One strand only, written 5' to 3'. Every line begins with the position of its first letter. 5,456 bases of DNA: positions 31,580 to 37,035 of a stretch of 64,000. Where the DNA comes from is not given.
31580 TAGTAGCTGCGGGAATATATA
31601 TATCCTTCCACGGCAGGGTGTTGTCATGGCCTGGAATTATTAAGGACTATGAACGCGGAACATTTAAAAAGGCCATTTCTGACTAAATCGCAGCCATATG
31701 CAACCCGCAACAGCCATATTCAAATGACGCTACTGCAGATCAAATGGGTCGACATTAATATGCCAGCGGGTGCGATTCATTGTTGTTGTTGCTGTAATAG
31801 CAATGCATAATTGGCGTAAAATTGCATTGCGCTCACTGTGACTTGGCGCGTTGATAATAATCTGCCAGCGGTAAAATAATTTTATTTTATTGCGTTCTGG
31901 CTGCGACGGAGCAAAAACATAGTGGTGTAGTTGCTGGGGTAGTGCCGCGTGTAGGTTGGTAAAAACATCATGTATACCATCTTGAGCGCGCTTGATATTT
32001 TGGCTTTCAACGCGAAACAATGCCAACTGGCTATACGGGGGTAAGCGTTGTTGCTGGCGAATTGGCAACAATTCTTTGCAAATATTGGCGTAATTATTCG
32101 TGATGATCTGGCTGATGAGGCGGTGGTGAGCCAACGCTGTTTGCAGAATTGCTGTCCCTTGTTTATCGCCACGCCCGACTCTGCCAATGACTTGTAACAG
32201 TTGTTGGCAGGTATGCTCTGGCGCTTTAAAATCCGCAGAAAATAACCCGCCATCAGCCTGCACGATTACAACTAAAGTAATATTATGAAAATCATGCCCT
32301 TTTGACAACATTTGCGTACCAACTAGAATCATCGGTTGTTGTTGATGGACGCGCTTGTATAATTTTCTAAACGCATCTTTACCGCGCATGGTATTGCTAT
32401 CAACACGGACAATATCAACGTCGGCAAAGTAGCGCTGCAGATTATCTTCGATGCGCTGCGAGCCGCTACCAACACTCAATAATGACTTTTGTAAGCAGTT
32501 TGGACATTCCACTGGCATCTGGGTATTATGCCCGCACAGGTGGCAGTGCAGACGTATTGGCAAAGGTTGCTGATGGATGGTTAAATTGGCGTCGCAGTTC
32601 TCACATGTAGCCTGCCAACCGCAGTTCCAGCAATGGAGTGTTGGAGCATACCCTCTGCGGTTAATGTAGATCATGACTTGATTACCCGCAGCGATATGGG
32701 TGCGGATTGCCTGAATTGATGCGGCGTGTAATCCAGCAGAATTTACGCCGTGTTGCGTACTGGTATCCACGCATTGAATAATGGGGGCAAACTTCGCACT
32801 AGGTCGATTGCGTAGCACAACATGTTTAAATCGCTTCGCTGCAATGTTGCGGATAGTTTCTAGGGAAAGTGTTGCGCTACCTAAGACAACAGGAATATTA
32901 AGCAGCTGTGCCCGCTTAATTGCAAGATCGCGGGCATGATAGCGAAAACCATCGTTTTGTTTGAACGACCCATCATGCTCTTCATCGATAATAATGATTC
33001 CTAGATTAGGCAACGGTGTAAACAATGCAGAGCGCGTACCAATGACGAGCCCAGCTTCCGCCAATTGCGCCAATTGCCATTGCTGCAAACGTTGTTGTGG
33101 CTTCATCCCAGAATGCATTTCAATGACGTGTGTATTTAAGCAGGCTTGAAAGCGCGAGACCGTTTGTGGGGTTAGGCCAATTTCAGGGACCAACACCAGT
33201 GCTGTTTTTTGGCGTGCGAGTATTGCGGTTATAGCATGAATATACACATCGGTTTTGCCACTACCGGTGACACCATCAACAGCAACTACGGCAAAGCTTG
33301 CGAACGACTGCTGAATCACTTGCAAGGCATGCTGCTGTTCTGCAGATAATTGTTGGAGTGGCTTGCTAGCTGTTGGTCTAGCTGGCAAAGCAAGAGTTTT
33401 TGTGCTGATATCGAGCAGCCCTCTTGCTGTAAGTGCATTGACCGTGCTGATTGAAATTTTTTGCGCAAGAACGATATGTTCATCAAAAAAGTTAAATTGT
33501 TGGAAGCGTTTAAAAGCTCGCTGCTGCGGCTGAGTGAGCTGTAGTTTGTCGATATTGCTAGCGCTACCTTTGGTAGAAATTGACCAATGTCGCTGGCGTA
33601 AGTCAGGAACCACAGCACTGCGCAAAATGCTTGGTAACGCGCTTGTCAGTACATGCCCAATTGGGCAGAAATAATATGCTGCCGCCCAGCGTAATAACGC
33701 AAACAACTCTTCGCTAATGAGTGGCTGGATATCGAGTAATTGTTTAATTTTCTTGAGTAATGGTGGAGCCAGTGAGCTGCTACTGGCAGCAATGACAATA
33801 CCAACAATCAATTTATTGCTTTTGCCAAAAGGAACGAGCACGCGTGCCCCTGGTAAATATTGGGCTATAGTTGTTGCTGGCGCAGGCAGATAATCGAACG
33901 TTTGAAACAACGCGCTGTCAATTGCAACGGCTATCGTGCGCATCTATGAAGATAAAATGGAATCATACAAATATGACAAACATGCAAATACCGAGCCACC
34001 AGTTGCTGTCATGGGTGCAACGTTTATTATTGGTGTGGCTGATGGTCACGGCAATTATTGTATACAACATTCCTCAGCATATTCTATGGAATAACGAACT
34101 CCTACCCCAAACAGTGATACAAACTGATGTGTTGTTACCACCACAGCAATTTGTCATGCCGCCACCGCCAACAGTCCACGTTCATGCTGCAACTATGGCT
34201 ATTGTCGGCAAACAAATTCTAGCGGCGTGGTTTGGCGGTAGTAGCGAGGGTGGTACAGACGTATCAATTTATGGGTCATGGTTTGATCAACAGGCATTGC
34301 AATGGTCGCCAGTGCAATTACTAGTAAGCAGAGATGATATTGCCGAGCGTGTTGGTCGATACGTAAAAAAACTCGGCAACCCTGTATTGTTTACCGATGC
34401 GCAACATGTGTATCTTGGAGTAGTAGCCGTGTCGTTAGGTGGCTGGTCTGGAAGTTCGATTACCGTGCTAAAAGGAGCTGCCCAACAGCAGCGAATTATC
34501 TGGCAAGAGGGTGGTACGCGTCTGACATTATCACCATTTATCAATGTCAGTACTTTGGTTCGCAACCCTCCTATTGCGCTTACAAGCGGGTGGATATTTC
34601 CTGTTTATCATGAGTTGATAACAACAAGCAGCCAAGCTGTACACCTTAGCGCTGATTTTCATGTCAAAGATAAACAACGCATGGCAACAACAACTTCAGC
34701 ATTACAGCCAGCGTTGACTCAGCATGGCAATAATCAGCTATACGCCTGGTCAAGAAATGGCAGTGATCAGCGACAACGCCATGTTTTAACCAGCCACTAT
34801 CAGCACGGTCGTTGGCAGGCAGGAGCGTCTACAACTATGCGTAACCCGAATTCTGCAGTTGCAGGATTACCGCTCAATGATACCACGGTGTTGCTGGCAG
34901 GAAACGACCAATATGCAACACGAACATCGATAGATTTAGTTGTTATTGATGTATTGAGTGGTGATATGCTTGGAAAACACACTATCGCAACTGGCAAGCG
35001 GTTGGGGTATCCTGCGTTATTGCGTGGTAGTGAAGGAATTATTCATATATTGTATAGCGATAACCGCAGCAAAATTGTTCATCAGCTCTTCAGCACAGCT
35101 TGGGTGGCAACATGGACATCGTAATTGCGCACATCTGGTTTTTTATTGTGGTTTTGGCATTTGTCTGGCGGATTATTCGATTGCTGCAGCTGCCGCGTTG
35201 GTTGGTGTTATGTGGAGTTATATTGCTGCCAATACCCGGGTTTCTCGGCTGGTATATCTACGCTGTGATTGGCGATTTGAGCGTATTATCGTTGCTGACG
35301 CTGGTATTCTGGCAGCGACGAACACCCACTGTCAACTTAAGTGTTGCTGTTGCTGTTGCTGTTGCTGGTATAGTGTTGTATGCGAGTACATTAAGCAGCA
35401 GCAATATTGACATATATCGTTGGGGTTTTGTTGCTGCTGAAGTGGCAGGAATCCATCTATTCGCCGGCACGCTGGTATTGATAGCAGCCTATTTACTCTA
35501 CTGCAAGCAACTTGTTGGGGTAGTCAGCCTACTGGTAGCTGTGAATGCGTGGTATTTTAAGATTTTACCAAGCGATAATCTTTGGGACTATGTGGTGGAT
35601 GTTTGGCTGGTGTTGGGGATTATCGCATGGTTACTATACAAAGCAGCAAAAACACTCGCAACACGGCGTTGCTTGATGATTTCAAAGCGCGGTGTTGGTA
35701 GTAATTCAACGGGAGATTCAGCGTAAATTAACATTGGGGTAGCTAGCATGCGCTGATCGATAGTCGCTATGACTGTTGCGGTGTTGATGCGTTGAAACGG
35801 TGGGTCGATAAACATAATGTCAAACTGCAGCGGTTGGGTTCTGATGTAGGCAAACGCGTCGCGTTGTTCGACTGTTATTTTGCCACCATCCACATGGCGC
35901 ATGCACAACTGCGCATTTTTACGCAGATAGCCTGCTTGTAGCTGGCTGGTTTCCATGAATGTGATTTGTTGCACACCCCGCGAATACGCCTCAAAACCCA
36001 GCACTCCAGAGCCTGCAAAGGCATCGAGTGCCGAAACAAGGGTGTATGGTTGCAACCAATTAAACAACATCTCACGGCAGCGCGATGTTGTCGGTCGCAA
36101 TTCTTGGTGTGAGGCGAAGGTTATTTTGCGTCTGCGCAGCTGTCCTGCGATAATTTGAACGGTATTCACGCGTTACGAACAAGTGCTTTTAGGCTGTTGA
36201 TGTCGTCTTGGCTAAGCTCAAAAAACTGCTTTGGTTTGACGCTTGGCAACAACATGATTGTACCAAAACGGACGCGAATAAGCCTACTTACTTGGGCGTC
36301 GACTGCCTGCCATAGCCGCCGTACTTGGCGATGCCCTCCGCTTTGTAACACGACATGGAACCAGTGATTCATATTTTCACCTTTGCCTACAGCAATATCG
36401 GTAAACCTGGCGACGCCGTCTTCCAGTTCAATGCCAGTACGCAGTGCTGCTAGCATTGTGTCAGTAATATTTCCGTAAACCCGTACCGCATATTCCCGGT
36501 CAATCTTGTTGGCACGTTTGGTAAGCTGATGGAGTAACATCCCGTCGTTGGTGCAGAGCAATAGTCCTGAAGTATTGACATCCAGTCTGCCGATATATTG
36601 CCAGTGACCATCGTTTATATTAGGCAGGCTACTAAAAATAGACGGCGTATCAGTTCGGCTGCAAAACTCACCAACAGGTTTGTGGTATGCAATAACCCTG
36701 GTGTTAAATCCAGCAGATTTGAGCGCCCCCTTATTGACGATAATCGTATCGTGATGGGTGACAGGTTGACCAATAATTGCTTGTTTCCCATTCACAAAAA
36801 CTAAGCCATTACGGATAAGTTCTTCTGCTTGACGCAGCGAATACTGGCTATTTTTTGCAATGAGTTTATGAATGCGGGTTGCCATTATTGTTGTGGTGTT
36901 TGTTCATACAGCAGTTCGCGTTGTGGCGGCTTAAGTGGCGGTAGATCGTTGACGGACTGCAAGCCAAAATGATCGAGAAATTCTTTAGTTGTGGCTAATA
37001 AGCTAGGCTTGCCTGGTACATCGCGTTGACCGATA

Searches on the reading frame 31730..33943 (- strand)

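Call 86: search_protein_families(library=pfam, proteins=[window:31730-33943:-], max_evalue=0.00001)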
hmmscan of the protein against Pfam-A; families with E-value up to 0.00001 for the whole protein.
window:31730-33943:- (737 aa): 5 families
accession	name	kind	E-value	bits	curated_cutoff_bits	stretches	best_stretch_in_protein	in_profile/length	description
PF17764.6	PriA_3primeBD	-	2.3e-23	82.3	22.7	1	6-104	2-96/96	3'DNA-binding domain (3'BD)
PF00270.35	DEAD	-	5.6e-19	68.9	26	1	203-366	4-166/167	DEAD/DEAH box helicase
PF18074.6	PriA_C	-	1.1e-13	52.2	26.9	1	636-733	1-95/95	Primosomal protein N C-terminal domain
PF04851.21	ResIII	-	3.9e-12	46.8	22.5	1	199-336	4-142/164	Type III restriction enzyme, res subunit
PF00271.37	Helicase_C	-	2.4e-08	34.6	23.5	1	506-591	38-108/110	Helicase conserved C-terminal domain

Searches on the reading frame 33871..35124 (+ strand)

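Call 86: search_protein_families(library=pfam, proteins=[window:33871-35124:+], max_evalue=0.00001)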
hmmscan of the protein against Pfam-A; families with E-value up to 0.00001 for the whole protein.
window:33871-35124:+ (417 aa): 1 family
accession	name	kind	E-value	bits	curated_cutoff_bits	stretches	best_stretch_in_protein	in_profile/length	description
PF13088.12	BNR_2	-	1.9e-48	165.7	31.4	1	115-393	2-277/277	BNR repeat-like domain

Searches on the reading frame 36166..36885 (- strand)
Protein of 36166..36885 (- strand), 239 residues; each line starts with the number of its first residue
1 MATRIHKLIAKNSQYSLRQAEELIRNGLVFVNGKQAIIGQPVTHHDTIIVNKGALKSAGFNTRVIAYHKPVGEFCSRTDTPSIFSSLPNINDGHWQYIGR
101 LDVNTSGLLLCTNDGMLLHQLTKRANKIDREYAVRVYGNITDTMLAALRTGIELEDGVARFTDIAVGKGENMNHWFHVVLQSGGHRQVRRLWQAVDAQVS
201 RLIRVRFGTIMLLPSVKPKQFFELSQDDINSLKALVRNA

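Call 86: search_protein_families(library=pfam, proteins=[window:36166-36885:-], max_evalue=0.00001)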
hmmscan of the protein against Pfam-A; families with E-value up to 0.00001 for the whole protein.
window:36166-36885:- (239 aa): 2 families
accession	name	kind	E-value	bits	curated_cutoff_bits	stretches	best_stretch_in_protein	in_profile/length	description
PF00849.27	PseudoU_synth_2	-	6.5e-16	59.3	26.8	1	64-192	2-150/152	RNA pseudouridylate synthase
PF01479.30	S4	-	2e-06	27.9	22.8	1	4-48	2-48/48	S4 domain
